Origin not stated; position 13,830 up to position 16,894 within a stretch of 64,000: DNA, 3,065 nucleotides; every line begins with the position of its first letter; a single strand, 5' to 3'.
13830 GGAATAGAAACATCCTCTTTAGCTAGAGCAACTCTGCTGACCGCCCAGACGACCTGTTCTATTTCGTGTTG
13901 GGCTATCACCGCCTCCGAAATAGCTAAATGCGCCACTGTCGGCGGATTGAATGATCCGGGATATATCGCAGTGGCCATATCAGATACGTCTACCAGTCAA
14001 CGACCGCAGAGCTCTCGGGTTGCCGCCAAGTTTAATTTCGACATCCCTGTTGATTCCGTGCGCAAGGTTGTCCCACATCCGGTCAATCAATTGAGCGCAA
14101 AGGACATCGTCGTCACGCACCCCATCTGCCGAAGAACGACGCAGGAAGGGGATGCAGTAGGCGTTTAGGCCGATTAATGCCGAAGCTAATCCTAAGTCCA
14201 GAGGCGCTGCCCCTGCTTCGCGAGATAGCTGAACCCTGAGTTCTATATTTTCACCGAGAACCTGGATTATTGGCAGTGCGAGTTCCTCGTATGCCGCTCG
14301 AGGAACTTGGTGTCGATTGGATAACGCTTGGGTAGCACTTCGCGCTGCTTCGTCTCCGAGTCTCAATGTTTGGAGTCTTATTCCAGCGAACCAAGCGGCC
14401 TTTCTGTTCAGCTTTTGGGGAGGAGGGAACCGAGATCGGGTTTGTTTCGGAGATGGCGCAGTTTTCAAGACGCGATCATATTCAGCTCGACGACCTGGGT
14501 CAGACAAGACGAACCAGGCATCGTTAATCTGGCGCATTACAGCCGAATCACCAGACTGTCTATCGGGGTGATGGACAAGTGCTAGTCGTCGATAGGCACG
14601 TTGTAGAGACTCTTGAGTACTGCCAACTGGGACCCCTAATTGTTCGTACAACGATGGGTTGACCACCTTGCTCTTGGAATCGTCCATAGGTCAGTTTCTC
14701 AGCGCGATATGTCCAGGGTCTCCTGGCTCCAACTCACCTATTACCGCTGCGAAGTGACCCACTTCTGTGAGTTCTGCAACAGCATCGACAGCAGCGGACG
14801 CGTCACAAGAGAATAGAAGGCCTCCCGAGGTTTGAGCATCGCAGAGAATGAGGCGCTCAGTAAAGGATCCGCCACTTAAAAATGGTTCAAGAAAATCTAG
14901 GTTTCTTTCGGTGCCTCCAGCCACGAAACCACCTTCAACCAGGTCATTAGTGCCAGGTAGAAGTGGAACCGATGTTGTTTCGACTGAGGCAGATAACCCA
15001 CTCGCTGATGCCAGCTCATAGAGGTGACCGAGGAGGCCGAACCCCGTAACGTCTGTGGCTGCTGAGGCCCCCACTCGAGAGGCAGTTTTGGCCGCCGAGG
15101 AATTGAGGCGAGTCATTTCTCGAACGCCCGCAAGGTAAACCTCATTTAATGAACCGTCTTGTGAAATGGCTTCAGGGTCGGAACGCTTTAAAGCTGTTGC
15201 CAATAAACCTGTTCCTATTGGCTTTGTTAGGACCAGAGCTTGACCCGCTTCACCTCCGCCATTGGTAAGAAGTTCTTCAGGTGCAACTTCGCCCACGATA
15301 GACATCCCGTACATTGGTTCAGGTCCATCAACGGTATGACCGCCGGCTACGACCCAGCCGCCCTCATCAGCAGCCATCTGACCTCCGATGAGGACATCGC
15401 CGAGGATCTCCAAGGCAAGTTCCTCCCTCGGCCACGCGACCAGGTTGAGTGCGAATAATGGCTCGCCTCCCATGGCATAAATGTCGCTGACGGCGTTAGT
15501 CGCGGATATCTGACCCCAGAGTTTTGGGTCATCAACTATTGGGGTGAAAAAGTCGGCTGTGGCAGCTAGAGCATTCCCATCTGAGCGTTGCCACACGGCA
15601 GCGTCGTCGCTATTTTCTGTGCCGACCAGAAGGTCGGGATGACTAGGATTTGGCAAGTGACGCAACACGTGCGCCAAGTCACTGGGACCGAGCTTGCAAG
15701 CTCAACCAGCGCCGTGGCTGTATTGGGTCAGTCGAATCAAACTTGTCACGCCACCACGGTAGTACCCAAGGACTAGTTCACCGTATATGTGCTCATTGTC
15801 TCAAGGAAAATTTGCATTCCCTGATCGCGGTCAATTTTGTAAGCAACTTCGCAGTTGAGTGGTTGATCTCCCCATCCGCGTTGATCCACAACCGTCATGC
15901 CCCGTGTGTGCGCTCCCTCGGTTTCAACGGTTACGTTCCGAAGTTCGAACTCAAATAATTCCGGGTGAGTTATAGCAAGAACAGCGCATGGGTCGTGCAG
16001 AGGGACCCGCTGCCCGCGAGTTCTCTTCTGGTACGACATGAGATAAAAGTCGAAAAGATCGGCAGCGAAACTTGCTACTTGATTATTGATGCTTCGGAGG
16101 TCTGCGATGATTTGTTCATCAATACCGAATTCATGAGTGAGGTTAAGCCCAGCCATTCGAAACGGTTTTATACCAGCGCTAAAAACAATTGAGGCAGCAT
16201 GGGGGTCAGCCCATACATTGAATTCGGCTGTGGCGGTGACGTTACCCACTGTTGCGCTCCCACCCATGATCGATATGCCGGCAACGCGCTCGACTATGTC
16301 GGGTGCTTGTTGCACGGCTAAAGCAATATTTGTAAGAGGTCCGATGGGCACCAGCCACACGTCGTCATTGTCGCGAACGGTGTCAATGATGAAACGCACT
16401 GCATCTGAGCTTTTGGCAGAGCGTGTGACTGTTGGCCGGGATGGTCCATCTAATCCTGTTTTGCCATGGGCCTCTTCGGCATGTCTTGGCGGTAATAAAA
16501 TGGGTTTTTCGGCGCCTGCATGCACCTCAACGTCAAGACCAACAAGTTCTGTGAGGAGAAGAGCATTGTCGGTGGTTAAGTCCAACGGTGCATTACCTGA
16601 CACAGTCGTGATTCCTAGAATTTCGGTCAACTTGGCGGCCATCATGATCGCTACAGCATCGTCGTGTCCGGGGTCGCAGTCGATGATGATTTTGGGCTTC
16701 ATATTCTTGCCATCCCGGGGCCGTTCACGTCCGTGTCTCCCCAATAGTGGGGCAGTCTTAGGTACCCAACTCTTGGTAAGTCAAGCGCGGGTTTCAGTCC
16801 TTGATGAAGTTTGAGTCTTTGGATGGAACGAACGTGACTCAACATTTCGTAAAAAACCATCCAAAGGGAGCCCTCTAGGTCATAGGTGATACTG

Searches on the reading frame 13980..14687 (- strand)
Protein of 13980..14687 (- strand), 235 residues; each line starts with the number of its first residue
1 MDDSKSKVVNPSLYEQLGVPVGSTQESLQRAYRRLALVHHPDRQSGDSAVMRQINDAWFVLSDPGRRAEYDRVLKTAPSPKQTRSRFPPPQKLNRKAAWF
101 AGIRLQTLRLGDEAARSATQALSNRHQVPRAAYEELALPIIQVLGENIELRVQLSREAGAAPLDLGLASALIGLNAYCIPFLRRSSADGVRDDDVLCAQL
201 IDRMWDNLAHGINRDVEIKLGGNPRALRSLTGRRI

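Call 20: search_protein_families(library=ncbifam, proteins=[window:13980-14687:-], max_evalue=0.00001)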
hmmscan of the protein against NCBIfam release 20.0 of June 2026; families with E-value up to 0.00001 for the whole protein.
window:13980-14687:- (235 aa): 11 families
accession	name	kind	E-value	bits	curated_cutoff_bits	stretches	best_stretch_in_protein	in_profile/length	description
TIGR02349.1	DnaJ_bact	equivalog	4.3e-15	55.9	377.2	1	14-84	3-76/354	molecular chaperone DnaJ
NF008035.0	PRK10767.1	subfamily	2.7e-12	46.4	338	1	12-77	5-73/374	molecular chaperone DnaJ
NF010885.0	PRK14292.1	equivalog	6e-12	45.2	585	1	13-80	4-72/371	chaperone protein DnaJ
NF010892.0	PRK14299.1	equivalog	3.4e-11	42.9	392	1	13-90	6-82/291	chaperone protein DnaJ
NF010872.0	PRK14279.1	equivalog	1.6e-10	40.7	556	1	5-76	3-77/394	molecular chaperone DnaJ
NF037946.1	terminal_TopJ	equivalog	7.9e-10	37.9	300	1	14-72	8-68/810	terminal organelle assembly protein TopJ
NF010894.0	PRK14301.1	equivalog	5.7e-09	35.4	548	1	12-73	5-69/373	chaperone protein DnaJ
NF007618.0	PRK10266.1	equivalog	1.7e-08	34.3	403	1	14-84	7-79/306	curved DNA-binding protein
NF010874.0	PRK14281.1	equivalog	1.7e-08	34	619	1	13-73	5-68/397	chaperone protein DnaJ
TIGR03835.1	termin_org_DnaJ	equivalog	2.1e-08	33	512.25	1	14-72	5-65/871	terminal organelle assembly protein TopJ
NF010871.0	PRK14278.1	equivalog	4.6e-07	29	502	1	14-71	6-65/378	molecular chaperone DnaJ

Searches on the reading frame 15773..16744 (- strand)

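Call 20: search_protein_families(library=ncbifam, proteins=[window:15773-16744:-], max_evalue=0.00001)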
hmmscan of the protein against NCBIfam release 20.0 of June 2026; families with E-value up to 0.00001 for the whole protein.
window:15773-16744:- (323 aa): 4 families
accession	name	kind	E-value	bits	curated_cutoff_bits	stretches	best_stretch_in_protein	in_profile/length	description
NF007761.0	PRK10443.1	equivalog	6.7e-81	271.7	433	1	15-320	1-310/311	pyrimidine-specific ribonucleoside hydrolase RihA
NF052221.1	UridNuclsHydUriH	equivalog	4.9e-79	265.7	450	1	18-317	1-306/310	uridine-preferring nucleoside hydrolase UriH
NF008036.0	PRK10768.1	equivalog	4.4e-74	249.3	382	1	15-319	1-302/304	ribonucleoside hydrolase RihC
NF007417.0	PRK09955.1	equivalog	3.4e-67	226.5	459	1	16-320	3-309/313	ribosylpyrimidine nucleosidase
